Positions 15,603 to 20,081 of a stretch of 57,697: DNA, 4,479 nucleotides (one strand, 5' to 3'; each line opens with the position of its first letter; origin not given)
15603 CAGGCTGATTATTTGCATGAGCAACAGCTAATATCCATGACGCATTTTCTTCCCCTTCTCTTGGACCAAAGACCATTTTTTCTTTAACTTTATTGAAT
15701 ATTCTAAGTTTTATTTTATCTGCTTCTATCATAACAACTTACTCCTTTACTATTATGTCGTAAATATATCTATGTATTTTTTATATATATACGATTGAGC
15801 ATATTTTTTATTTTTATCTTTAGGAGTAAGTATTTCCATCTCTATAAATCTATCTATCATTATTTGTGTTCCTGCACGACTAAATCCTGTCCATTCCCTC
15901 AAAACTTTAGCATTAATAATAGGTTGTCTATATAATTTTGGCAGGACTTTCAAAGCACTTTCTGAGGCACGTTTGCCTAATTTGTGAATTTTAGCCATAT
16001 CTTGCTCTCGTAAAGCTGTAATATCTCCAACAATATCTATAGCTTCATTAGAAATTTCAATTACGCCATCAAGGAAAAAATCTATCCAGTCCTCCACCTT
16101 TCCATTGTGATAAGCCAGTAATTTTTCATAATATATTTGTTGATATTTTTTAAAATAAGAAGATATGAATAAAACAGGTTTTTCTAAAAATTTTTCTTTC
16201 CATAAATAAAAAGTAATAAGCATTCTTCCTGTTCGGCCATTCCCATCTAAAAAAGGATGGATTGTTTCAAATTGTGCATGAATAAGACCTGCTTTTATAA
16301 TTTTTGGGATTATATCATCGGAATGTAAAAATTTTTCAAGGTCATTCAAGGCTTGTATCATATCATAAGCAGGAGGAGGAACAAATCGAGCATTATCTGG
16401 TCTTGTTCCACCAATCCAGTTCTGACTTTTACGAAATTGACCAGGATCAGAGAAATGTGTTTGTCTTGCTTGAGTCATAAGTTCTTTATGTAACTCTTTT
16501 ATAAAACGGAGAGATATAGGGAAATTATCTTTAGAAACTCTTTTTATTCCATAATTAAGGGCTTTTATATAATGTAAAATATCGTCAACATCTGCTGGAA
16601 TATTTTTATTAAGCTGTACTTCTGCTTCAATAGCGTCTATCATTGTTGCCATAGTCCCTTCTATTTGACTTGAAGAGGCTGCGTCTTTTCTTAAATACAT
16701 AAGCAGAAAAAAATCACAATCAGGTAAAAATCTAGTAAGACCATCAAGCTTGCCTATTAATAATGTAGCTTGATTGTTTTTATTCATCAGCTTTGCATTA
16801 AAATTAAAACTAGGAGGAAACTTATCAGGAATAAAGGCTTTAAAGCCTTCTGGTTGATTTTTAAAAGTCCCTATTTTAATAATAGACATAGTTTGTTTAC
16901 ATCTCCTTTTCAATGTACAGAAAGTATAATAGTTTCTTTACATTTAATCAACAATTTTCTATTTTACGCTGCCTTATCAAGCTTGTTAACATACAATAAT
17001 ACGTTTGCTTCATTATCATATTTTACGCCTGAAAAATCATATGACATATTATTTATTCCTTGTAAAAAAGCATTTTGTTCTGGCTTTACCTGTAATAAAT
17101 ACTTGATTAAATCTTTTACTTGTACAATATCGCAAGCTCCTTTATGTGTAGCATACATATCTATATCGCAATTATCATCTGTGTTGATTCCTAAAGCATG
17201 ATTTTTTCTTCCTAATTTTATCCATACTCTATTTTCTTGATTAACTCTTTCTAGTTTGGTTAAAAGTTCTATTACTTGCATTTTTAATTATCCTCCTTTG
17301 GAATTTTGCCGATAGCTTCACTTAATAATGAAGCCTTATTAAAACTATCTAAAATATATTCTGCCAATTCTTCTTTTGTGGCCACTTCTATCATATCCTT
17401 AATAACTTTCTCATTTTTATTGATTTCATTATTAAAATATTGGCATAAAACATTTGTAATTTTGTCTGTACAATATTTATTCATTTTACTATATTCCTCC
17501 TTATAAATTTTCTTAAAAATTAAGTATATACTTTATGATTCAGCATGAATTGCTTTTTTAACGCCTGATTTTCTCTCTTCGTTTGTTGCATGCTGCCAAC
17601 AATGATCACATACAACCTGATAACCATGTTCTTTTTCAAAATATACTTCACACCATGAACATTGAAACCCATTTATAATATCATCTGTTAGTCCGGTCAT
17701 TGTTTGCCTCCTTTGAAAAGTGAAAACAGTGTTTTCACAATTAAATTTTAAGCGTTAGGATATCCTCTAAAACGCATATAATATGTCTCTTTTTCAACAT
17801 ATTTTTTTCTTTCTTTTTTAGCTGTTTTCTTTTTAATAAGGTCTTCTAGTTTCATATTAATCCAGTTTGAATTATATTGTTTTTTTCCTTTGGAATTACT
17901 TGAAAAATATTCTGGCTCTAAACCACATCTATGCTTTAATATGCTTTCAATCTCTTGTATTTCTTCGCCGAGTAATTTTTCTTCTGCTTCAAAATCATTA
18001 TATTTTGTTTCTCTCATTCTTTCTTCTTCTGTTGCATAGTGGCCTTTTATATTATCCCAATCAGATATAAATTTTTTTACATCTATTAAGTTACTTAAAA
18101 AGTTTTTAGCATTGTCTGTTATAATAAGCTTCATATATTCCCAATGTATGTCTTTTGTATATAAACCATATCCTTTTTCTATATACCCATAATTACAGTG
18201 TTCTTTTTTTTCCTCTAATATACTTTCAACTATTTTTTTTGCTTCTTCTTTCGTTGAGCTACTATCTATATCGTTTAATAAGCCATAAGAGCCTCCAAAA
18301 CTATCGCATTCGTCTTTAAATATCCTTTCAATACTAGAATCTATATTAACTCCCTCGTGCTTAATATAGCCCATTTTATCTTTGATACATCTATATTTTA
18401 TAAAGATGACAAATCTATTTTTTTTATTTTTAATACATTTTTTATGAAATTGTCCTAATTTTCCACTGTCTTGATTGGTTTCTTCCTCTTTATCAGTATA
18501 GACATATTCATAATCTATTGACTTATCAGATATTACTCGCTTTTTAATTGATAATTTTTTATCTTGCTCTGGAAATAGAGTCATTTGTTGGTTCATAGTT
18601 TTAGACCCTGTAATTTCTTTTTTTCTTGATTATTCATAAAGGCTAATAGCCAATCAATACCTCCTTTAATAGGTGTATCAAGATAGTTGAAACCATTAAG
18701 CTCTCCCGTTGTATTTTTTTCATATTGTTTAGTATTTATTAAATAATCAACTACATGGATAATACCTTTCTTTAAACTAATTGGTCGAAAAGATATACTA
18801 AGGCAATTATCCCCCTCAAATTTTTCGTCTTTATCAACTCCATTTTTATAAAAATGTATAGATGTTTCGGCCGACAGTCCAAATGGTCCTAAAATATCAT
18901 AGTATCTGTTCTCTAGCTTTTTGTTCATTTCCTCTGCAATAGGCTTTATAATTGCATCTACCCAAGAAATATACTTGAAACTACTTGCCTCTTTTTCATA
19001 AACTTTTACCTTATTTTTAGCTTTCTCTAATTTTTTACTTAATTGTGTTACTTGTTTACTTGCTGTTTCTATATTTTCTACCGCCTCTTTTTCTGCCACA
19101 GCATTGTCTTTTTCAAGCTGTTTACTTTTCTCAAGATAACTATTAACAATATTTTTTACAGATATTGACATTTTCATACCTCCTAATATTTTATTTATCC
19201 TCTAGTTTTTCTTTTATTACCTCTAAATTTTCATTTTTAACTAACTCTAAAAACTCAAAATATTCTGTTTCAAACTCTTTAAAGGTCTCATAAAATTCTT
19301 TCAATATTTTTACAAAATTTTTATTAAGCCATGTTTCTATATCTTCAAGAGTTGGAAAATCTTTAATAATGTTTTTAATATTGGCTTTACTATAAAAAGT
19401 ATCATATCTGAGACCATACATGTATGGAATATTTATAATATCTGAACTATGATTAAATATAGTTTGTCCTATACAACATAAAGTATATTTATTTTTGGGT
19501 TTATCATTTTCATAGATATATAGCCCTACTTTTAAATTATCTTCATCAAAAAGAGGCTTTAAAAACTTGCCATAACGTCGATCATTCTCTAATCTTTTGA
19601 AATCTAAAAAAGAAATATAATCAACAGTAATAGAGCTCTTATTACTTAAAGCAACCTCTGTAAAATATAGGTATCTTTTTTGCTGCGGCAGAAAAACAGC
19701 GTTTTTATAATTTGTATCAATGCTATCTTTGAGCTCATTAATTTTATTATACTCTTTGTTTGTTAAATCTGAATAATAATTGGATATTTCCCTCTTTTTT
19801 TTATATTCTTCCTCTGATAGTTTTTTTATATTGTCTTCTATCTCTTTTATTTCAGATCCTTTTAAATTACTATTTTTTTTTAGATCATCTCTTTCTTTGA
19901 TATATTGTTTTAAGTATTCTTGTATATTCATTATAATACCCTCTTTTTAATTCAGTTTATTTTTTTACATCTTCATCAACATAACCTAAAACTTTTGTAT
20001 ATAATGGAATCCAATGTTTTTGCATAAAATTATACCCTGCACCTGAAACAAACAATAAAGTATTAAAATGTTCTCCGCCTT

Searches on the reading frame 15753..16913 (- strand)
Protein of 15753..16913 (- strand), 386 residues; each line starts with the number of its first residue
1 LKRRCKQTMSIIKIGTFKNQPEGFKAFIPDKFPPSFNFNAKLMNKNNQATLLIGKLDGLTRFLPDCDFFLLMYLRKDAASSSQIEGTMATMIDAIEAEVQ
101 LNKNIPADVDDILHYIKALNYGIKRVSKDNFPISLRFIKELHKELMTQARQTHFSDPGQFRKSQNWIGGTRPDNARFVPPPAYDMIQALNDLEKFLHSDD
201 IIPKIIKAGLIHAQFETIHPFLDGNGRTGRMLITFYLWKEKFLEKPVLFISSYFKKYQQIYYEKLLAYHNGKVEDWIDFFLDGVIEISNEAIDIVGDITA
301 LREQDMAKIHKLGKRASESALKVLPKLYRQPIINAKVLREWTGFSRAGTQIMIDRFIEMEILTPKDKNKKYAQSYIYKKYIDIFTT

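Call 8: search_protein_families(library=phrogs, proteins=[window:15753-16913:-])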
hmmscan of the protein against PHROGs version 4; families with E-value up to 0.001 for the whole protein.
window:15753-16913:- (386 aa): 5 families
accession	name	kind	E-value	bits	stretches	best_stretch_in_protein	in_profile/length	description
phrog_5978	-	unknown function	6.7e-80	269.9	1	26-385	3-363/364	-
phrog_11900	-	unknown function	1.1e-22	81.6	1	104-280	47-213/230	-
phrog_13548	-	unknown function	2.1e-11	44.4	1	79-294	70-279/379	-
phrog_23170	-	unknown function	7.1e-08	33.3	1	112-274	21-179/191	-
phrog_24278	-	moron, auxiliary metabolic gene and host takeover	0.00016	22.8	1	239-289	101-151/166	membrane protein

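Call 27: search_protein_families(library=pfam, max_evalue=0.01, proteins=[window:15753-16913:-])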
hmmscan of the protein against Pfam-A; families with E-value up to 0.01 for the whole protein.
window:15753-16913:- (386 aa): 2 families
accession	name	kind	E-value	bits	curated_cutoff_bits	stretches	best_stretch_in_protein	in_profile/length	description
PF02661.23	Fic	-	8.6e-21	75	24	1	132-237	1-93/93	Fic/DOC family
PF13784.11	Fic_N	-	5.4e-18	65.2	26.7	1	44-123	2-81/82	Fic/DOC family N-terminal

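Call 93: search_protein_families(library=padloc, max_evalue=0.001, proteins=[window:15753-16913:-])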
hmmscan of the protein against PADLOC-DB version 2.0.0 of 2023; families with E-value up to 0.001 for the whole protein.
window:15753-16913:- (386 aa): 7 families
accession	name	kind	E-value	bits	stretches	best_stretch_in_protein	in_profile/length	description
PDLC03963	SoFic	-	5.5e-107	356.3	1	23-384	5-358/361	-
PDLC04840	PDC-S04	-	4.8e-20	70.2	1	78-242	16-179/227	-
PDLC04966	PDC-S24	-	4.8e-19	66.6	1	130-268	229-368/497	-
PDLC04836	PDC-S04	-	4.7e-18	63.3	1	98-281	54-224/244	-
PDLC04837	PDC-S04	-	8e-17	59.3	1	91-241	46-187/234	-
PDLC04839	PDC-S04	-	4.7e-09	34.2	1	129-239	55-161/205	-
PDLC04838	PDC-S04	-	7.5e-06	23.9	1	136-236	66-161/209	-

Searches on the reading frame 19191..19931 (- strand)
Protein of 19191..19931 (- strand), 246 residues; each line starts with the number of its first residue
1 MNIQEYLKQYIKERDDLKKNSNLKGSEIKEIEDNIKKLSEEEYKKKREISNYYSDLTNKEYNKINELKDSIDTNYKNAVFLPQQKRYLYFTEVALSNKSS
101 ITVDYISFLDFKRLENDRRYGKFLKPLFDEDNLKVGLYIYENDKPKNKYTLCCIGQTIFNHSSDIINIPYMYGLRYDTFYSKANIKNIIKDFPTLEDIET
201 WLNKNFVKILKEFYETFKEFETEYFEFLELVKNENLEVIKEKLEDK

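Call 8: search_protein_families(library=phrogs, proteins=[window:19191-19931:-])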
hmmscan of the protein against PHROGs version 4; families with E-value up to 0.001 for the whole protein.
window:19191-19931:- (246 aa): 0 families

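Call 27: search_protein_families(library=pfam, max_evalue=0.01, proteins=[window:19191-19931:-])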
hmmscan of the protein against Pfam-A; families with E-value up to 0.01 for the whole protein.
window:19191-19931:- (246 aa): 1 family
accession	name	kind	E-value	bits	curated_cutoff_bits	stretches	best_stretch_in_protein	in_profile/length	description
PF07220.16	DUF1420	-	0.0083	15.3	19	1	64-166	552-641/672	Protein of unknown function (DUF1420)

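Call 93: search_protein_families(library=padloc, max_evalue=0.001, proteins=[window:19191-19931:-])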
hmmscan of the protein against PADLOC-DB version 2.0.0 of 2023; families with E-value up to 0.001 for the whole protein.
window:19191-19931:- (246 aa): 0 families
